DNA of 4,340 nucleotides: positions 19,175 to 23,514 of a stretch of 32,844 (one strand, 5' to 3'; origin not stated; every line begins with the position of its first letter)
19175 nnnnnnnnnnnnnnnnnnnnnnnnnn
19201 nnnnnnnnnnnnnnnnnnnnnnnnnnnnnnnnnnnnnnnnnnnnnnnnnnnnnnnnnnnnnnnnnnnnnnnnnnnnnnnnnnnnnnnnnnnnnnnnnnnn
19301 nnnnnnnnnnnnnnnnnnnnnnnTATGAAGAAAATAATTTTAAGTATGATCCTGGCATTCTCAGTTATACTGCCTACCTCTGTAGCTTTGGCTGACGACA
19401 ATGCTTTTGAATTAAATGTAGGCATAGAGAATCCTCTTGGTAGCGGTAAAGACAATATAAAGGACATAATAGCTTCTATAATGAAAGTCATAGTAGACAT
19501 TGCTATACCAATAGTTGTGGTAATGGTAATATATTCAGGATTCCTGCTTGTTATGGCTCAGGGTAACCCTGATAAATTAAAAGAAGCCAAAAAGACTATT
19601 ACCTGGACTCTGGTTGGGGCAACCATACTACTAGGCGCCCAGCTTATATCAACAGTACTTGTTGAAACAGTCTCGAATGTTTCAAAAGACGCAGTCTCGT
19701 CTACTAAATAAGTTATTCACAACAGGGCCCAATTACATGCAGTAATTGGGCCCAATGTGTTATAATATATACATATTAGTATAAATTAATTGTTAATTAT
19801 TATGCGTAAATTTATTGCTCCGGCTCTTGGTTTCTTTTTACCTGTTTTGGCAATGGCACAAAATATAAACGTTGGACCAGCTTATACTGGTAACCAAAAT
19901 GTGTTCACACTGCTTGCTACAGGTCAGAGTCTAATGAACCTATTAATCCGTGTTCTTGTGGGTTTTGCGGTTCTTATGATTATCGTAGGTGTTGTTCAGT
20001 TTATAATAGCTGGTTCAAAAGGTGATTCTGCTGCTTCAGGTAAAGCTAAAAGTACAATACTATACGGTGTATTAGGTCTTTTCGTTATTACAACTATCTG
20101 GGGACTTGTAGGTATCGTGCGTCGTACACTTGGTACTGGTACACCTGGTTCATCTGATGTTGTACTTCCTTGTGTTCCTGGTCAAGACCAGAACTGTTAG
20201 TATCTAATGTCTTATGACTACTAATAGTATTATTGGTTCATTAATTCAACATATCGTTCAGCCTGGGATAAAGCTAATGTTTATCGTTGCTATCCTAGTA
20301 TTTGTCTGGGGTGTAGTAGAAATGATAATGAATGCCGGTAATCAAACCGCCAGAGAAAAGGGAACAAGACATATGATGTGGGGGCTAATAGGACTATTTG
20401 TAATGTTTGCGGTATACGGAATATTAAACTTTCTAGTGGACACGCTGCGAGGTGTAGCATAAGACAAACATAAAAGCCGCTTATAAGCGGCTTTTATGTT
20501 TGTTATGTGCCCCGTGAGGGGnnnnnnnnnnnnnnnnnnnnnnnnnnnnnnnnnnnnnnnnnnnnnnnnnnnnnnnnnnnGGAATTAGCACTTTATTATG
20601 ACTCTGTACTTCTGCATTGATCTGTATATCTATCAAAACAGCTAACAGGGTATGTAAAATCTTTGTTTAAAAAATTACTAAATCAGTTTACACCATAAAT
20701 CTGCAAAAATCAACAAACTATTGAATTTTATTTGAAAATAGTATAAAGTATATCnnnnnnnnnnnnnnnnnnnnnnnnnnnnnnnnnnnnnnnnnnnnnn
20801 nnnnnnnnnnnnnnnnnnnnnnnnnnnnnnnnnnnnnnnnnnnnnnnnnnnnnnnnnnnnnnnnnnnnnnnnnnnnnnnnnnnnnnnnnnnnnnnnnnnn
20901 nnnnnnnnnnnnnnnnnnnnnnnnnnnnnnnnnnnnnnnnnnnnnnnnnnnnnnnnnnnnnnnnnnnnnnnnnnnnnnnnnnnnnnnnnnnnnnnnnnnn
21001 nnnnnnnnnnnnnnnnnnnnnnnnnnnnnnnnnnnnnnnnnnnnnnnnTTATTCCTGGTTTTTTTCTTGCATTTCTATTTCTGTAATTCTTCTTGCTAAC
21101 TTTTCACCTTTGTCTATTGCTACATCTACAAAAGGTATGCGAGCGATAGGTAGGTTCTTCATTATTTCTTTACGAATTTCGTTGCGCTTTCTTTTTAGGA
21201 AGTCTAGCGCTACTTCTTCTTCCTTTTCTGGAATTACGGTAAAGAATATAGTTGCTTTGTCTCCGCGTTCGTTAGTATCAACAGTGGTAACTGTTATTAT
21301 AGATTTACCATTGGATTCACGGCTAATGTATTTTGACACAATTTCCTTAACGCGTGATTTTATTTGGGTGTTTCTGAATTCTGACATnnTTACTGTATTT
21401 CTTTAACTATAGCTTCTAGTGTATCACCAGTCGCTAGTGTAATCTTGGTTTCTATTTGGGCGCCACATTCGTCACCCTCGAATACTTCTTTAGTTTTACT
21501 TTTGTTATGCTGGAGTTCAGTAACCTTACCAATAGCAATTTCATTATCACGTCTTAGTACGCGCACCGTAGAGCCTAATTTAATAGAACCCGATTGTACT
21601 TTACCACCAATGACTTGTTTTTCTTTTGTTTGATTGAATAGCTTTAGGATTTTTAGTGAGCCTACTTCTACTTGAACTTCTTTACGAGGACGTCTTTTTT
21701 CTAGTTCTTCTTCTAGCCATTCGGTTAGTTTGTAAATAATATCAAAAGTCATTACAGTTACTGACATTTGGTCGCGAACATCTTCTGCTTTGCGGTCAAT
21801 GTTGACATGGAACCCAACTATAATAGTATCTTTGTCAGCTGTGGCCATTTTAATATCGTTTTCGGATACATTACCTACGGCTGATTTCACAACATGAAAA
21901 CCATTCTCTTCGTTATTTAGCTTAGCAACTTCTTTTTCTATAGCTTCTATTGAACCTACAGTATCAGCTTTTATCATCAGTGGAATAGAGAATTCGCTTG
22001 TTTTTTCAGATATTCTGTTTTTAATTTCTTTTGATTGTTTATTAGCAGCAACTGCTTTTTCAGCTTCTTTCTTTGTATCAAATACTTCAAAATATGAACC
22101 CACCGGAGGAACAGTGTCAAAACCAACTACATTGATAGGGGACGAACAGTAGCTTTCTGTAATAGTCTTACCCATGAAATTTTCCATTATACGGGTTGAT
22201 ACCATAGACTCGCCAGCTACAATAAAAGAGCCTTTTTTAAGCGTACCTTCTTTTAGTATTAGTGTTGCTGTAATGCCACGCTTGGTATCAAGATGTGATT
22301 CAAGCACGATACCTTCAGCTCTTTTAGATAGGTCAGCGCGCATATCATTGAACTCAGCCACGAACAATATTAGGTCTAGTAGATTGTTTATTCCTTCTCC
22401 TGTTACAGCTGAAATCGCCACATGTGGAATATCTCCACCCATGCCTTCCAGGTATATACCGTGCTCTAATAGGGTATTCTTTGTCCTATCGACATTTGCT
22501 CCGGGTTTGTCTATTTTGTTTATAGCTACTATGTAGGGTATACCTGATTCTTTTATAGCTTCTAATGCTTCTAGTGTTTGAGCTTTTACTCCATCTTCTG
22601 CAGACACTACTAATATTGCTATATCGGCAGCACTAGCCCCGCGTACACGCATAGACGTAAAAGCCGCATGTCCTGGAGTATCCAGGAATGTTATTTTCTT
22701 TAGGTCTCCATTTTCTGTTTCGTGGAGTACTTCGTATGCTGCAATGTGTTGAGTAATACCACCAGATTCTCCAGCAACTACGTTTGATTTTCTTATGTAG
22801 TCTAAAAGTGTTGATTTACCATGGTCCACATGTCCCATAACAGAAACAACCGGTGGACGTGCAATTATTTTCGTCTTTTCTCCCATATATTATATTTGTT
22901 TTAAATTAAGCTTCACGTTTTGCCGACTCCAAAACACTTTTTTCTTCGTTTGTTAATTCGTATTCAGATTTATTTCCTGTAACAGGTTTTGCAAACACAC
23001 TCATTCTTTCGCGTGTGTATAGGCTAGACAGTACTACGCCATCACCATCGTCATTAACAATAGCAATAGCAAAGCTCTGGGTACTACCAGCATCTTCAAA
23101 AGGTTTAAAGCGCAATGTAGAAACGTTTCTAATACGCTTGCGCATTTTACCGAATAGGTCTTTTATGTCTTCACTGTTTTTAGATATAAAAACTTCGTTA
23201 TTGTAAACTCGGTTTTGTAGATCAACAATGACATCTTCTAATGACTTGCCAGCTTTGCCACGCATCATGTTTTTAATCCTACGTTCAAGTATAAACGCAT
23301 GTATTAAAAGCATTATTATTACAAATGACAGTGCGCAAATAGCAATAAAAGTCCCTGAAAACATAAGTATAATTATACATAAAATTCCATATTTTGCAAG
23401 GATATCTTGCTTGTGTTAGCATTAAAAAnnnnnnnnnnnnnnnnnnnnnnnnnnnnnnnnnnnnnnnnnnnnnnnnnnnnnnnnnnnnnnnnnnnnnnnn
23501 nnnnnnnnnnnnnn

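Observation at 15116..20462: Surface-filament-like cluster: orphan solute-binding protein plus five tandem TrbC/VirB2-like two-TM pilin paralogues, with no secretion machinery nearby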

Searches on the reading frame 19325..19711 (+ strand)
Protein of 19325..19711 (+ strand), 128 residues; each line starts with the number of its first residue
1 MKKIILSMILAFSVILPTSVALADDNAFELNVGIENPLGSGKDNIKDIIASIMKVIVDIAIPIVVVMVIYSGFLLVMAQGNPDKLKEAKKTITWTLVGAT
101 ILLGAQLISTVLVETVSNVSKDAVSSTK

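Call 3: search_protein_families(library=pfam, proteins=[window:19325-19711:+], max_evalue=1)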
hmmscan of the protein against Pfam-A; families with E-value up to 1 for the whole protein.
window:19325-19711:+ (128 aa): 8 families
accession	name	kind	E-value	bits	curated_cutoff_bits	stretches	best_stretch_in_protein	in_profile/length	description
PF18895.5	T4SS_pilin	-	2.7e-09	37.4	26.6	1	42-112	2-71/71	Type IV secretion system pilin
PF04956.18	TrbC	-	1.3e-06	28.9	27.9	1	3-108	10-94/98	TrbC/VIRB2 pilin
PF01554.23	MatE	-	6.2e-05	23.2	24.9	1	36-113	58-136/161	MatE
PF11190.13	DUF2976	-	0.00086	19.6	28.2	1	42-111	9-77/87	Protein of unknown function (DUF2976)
PF19607.4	DUF6112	-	0.02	15.2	25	1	41-107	12-75/88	Family of unknown function (DUF6112)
PF19747.4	DUF6234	-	0.025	15.4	27.5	1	44-106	4-67/129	Family of unknown function (DUF6234)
PF05434.16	Tmemb_9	-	0.066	13.5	28.6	1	51-77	48-74/145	TMEM9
PF05858.17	BIV_Env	-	0.19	10.3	20.8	1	6-98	109-187/548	Bovine immunodeficiency virus surface protein (SU)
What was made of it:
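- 19325..19711 (+): P3, pilin class C2. Signal peptide plus hairpin module. PF18895 at 37.4 bits and TrbC/VirB2 PF04956 at 28.9 bits, above its 27.9 cut-off (call 3).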

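Call 65: find_homologous_proteins(query=window:19325-19711:+, max_evalue=0.001)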
Query window:19325-19711:+ (128 aa): 16 proteins with E <= 0.001 among 61 candidates.
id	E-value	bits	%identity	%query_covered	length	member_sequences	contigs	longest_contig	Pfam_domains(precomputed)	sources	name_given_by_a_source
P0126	6.6e-69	247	100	100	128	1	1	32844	PF18895.6,PF04956.19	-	-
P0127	4.5e-44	167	68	96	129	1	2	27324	PF18895.6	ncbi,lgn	-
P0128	1.6e-37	146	60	96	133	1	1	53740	PF18895.6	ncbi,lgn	-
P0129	7.1e-36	141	60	96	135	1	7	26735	PF18895.6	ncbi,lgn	-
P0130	8.2e-36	140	56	96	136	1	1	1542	PF18895.6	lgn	-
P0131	4.2e-35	138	60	96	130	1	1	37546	PF18895.6,PF04956.19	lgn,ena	-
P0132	5.6e-35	138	62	86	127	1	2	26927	PF18895.6,PF04956.19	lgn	-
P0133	4.8e-33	132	54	96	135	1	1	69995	PF18895.6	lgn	-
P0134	9.2e-16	76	46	64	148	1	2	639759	PF18895.6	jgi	jgi:hypothetical protein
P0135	2.4e-15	75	45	64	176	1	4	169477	PF18895.6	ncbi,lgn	-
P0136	4.8e-14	70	43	64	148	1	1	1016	PF18895.6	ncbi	-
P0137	6.7e-14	70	43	66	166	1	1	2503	PF18895.6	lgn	-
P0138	1.7e-13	69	45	64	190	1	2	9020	PF18895.6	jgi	jgi:hypothetical protein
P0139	9.3e-12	63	47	64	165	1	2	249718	PF04956.19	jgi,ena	jgi:hypothetical protein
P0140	4.9e-11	61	38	74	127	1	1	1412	PF18895.6,PF04956.19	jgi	-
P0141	1.3e-9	56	42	68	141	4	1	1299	PF18895.6,PF04956.19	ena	-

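Call 71: search_protein_families(library=ncbifam, proteins=[window:19325-19711:+], max_evalue=0.01)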
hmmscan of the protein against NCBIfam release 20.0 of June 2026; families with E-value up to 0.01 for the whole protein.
window:19325-19711:+ (128 aa): 1 family
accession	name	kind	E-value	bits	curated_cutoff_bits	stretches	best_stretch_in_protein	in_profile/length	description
NF045849.1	ICE_MMCAP2_0565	equivalog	6.6e-06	25.7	40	1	42-113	6-77/80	Mbov_0395 family pilin-like conjugal transfer protein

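Call 73: predict_structure(alignment_id=A3)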
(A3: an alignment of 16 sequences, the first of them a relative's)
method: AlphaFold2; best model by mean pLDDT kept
length: 128 residues; sequences in the alignment: 16
mean_pLDDT: 73.4   pTM: 0.48
mean pLDDT of the five models: 73.4, 68.9, 67.1, 64.6, 63.6
residues with pLDDT >= 90: 38; 70-90: 37; 50-70: 31; < 50: 22
segments of 3 or more residues with pLDDT < 50: 16-35
pLDDT, mean of each block of 10 residues (from residue 1): 61 53 41 49 70 85 92 92 92 92 86 77 62
secondary structure, 60 per line:
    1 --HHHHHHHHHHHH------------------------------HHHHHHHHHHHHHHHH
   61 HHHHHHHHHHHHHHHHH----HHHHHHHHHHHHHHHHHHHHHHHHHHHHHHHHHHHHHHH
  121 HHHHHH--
elements in order: H3-14 H45-77 H82-126
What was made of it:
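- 19325..19711 (+): The AF2 hairpin H45-77/H82-126 has pLDDT about 90 (call 73).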

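Call 76: fold_search(model_id=the predicted structure, library=pdb)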
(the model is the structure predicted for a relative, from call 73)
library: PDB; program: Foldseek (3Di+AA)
matches with E <= 10: 63; with E <= 0.001: 0
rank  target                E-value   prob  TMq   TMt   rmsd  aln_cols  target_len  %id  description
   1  4wwf_B                2.2e+00  0.28  0.36  0.41   5.0        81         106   15  High-resolution structure of two Ni-bound forms of the M123C mutant of C. metallidurans CnrXs (released 2015-02-11)
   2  6rh0_B                2.6e+00  0.54  0.40  0.23   2.6        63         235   14  Revisiting pH-gated conformational switch. Complex HK853-RR468 pH 5.5 (released 2020-02-19)
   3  1a91_MODEL_1_A        3.0e+00  0.44  0.43  0.63   2.7        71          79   22  SUBUNIT C OF THE F1FO ATP SYNTHASE OF ESCHERICHIA COLI; NMR, 10 STRUCTURES (released 1998-07-01)
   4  2y3h_A                3.0e+00  0.33  0.40  0.45   3.4        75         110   13  E63Q mutant of Cupriavidus metallidurans CH34 CnrXs (released 2011-03-30)
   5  6rh7_A                3.2e+00  0.41  0.42  0.24   2.8        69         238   13  Revisiting pH-gated conformational switch. Complex HK853 mutant H260A -RR468 mutant D53A pH 7.5 (released 2020-02-19)
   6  1l6t_MODEL_1_A        3.4e+00  0.30  0.39  0.56   3.6        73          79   20  STRUCTURE OF ALA24/ASP61 TO ASP24/ASN61 SUBSTITUTED SUBUNIT C OF ESCHERICHIA COLI ATP SYNTHASE (released 2002-07-24)
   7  3zg1_D                3.4e+00  0.30  0.39  0.45   3.1        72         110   12  NI-BOUND FORM OF M123A MUTANT OF CUPRIAVIDUS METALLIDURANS CH34 CNRXS (released 2013-10-23)
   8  8axk_b                3.7e+00  0.23  0.39  0.54   4.8        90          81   12  Type 3 secretion system export apparatus core, inner rod and needle of Shigella flexneri (released 2023-03-01)
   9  6cnn_A                3.9e+00  0.35  0.52  0.20  11.6       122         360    7  Cryo-EM structure of the human SK4/calmodulin channel complex in the Ca2+ bound state I (released 2018-05-02)
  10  4mtx_D                4.2e+00  0.33  0.37  0.48   3.0        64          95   16  Structure of the ERS1 dimerization and histidine phosphotransfer domain from Arabidopsis thaliana (released 2014-10-01)
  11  4wwb                  4.2e+00  0.30  0.40  0.45   2.9        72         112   12  High-resolution structure of the Ni-bound form of the Y135F mutant of C. metallidurans CnrXs (released 2015-02-11)
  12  2y3b                  4.2e+00  0.28  0.39  0.44   3.2        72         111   12  Co-bound form of Cupriavidus metallidurans CH34 CnrXs (released 2011-03-30)
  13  6csv_B                4.2e+00  0.11  0.26  0.38   9.0        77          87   12  The structure of the Cep63-Cep152 heterotetrameric complex (released 2019-03-27)
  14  6rgz_A                4.4e+00  0.38  0.40  0.23   2.6        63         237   14  Revisiting pH-gated conformational switch. Complex HK853-RR468 pH 6.5 (released 2020-02-19)
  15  8axk_t                4.4e+00  0.23  0.39  0.56   3.9        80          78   14  Type 3 secretion system export apparatus core, inner rod and needle of Shigella flexneri (released 2023-03-01)
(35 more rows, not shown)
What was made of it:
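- On TrbC/VirB2 conjugative pilins (PF04956): A two-helix hairpin is too simple for this test (call 76).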

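Call 80: find_encoding_contigs(protein=P0134, flank=10000, max_places=1)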
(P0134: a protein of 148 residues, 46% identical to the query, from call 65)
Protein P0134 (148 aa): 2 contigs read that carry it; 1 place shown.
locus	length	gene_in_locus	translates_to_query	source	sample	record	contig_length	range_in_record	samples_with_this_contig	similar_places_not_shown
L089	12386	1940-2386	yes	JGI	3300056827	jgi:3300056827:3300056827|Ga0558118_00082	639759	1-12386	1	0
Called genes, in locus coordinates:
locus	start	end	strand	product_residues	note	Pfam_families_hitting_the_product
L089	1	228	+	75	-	?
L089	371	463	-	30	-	-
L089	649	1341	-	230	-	-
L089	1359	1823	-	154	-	-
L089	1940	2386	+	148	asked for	PF18895:T4SS_pilin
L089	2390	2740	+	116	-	PF18895:T4SS_pilin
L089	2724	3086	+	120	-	PF18895:T4SS_pilin (weak)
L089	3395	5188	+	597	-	PF00009:GTP_EFTU, PF03144:GTP_EFTU_D2, PF14492:EFG_III, PF00679:EFG_C, PF06421:LepA_C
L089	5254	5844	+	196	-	PF13207:AAA_17, PF13238:AAA_18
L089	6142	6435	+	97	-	PF04977:DivIC (weak)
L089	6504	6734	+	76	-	PF00462:Glutaredoxin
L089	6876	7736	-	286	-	PF13739:PdaC (weak), PF11738:DUF3298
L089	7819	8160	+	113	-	-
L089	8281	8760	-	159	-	PF00011:HSP20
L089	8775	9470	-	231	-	PF13367:PrsW-protease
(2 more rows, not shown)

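Call 81: find_encoding_contigs(protein=P0139, flank=10000, max_places=1)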
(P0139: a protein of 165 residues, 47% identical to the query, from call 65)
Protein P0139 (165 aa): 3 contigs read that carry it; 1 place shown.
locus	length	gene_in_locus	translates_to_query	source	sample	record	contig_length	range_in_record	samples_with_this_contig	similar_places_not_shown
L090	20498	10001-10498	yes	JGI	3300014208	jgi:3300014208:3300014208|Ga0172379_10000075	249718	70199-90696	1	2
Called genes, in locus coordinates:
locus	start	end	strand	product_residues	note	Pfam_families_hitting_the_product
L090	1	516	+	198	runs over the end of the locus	PF01195:Pept_tRNA_hydro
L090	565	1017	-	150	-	-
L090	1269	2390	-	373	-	PF23459:S1_RRP5 (faint), PF00575:S1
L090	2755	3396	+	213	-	PF13483:Lactamase_B_3, PF12706:Lactamase_B_2 (weak)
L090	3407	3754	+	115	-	-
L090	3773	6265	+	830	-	PF00521:DNA_topoisoIV, PF03989:DNA_gyraseA_C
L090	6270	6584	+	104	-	-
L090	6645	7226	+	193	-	PF20803:PaaX_M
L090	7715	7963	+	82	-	-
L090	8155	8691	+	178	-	PF01135:PCMT (weak), PF13489:Methyltransf_23 (weak), PF01209:Ubie_methyltran, PF05175:MTS (faint), PF13847:Methyltransf_31, PF13649:Methyltransf_25, PF08241:Methyltransf_11, PF08242:Methyltransf_12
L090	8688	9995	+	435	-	PF13416:SBP_bac_8, PF01547:SBP_bac_1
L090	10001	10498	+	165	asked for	PF04956:TrbC (weak)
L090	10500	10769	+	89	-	PF18895:T4SS_pilin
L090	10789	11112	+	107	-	PF18895:T4SS_pilin (weak)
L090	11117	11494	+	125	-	PF18895:T4SS_pilin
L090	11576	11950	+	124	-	PF18895:T4SS_pilin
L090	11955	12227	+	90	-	PF18895:T4SS_pilin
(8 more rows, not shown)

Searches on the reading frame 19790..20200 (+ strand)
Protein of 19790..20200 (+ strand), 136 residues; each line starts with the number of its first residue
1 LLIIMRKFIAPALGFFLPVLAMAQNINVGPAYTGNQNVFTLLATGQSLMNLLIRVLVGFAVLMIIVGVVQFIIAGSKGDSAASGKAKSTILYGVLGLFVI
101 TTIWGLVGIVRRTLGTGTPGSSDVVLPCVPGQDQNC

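Call 3: search_protein_families(library=pfam, proteins=[window:19790-20200:+], max_evalue=1)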
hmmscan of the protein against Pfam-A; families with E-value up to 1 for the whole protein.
window:19790-20200:+ (136 aa): 5 families
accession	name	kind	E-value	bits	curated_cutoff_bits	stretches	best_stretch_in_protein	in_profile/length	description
PF18895.5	T4SS_pilin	-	2.3e-07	31.2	26.6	1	47-110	11-71/71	Type IV secretion system pilin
PF19607.4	DUF6112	-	0.00047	20.4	25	1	50-94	22-65/88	Family of unknown function (DUF6112)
PF25471.1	TM_PetC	-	0.15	12.3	37.1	1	48-80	12-44/48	Iron-sulfur subunit PetC transmembrane anchor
PF05987.18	DUF898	-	0.2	11.1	28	1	11-104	143-238/336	Bacterial protein of unknown function (DUF898)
PF17434.7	DUF5413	-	0.24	12.2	31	1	56-100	75-120/133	Family of unknown function (DUF5413)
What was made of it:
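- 19802..20200 (+): P4, pilin class C4 (ATG start; an alternative in-frame TTG lies at 19790). Signal peptide, hairpin, IVRRTLG motif, C-terminal Cys pair. PF18895 at 31.2 bits (call 3).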

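Call 71: search_protein_families(library=ncbifam, proteins=[window:19802-20200:+], max_evalue=0.01)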
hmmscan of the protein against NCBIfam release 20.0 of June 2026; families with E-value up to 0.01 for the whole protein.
window:19802-20200:+ (132 aa): 1 family
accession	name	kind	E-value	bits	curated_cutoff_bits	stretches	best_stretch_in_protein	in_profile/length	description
NF045849.1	ICE_MMCAP2_0565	equivalog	0.00067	19.3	40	1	43-108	12-78/80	Mbov_0395 family pilin-like conjugal transfer protein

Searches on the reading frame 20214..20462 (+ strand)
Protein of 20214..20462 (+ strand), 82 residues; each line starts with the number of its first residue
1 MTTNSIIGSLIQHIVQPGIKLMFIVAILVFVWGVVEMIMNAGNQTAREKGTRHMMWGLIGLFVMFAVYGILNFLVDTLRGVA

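Call 3: search_protein_families(library=pfam, proteins=[window:20214-20462:+], max_evalue=1)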
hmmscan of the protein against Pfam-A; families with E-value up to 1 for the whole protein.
window:20214-20462:+ (82 aa): 3 families
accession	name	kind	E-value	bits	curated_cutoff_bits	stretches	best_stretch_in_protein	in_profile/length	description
PF18895.5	T4SS_pilin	-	4e-10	40.1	26.6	1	10-74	8-71/71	Type IV secretion system pilin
PF13160.11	DUF3995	-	0.0037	18.2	34.3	1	6-73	26-92/124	Protein of unknown function (DUF3995)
PF11239.13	DUF3040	-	0.38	11.5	24.7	1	22-67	44-81/84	Protein of unknown function (DUF3040)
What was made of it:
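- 20214..20462 (+): P5, pilin class C5, the minimal 82-aa module without a signal peptide. This class is the last gene of the cassette in 70 of 72 related cassettes. PF18895 at 40.1 bits (call 3).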

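Call 71: search_protein_families(library=ncbifam, proteins=[window:20214-20462:+], max_evalue=0.01)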
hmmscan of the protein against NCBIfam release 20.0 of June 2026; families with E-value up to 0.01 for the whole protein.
window:20214-20462:+ (82 aa): 2 families
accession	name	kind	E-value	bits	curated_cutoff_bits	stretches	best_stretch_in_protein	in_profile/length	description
NF045849.1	ICE_MMCAP2_0565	equivalog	2.3e-08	33.6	40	1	6-77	8-79/80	Mbov_0395 family pilin-like conjugal transfer protein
NF037996.1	B-4DMT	subfamily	0.003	17.4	100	1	19-78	38-97/139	B-4DMT family transporter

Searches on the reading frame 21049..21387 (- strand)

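Call 8: search_protein_families(library=pfam, proteins=[window:21049-21387:-], max_evalue=0.001)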
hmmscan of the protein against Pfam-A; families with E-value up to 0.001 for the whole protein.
window:21049-21387:- (112 aa): 1 family
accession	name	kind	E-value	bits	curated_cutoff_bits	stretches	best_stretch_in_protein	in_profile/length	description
PF02033.23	RBFA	-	1e-11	45.5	34.7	1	6-104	2-104/105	Ribosome-binding factor A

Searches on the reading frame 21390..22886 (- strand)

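Call 8: search_protein_families(library=pfam, proteins=[window:21390-22886:-], max_evalue=0.001)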
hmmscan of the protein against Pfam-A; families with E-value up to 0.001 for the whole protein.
window:21390-22886:- (498 aa): 9 families
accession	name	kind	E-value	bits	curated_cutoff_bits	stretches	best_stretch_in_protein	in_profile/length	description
PF00009.33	GTP_EFTU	-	3.2e-36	125.1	26.5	1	14-174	6-183/188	Elongation factor Tu GTP binding domain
PF11987.13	IF-2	-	5e-25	88.1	27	1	280-389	7-114/117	Translation-initiation factor 2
PF22042.2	EF-G_D2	-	3.5e-18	65.9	27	1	190-268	2-83/84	Elongation factor G domain 2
PF01926.29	MMR_HSR1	-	2.4e-12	47.4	21.9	1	14-124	2-113/113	50S ribosome-binding GTPase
PF03144.31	GTP_EFTU_D2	-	8e-07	29.8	30.3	1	424-490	2-72/73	Elongation factor Tu domain 2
PF14578.12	GTP_EFTU_D4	-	2.1e-06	28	23.8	1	412-490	6-85/86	Elongation factor Tu domain 4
PF00350.29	Dynamin_N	-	1.6e-05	25.5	27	0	14-180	1-139/168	Dynamin family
PF08477.19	Roc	-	0.00011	22.8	27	1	15-126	3-119/119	Ras of Complex, Roc, domain of DAPkinase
PF02421.24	FeoB_N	-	0.00015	21.7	27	1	14-171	3-154/156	Ferrous iron transport protein B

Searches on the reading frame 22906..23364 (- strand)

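Call 7: search_protein_families(library=pfam, proteins=[window:22906-23364:-], max_evalue=0.001)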
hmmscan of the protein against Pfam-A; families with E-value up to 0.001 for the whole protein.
window:22906-23364:- (152 aa): 1 family
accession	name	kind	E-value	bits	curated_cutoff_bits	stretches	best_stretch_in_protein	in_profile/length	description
PF14584.11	DUF4446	-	1.9e-35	122.5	27.4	1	5-148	6-149/150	Protein of unknown function (DUF4446)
